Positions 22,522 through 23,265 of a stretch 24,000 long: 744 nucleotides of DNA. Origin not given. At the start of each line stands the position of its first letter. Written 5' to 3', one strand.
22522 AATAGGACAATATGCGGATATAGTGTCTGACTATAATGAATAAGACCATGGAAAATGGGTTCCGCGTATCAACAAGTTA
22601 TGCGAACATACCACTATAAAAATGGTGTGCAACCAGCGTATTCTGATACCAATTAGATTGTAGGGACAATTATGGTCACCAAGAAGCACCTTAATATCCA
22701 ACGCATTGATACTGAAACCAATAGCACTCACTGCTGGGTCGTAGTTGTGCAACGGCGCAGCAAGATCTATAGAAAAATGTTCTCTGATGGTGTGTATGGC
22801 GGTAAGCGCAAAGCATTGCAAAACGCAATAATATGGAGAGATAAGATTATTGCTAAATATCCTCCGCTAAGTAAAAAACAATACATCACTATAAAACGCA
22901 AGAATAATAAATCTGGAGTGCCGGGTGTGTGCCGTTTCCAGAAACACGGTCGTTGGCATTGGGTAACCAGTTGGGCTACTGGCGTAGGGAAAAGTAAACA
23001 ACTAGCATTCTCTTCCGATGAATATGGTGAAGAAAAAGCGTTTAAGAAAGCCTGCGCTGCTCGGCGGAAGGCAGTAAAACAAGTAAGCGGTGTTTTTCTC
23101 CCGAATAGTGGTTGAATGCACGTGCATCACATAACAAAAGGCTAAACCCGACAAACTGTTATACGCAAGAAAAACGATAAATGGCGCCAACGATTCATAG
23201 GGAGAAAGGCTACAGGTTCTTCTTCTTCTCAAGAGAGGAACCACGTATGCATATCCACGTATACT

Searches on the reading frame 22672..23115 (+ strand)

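Call 19: search_protein_families(library=pfam, proteins=[window:22672-23115:+], max_evalue=0.001)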
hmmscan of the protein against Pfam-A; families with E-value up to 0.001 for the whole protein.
window:22672-23115:+ (147 aa): 1 family
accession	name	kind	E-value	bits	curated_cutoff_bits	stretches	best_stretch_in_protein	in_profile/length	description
PF00847.26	AP2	-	2.3e-10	41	33.3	1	81-135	1-52/54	AP2 domain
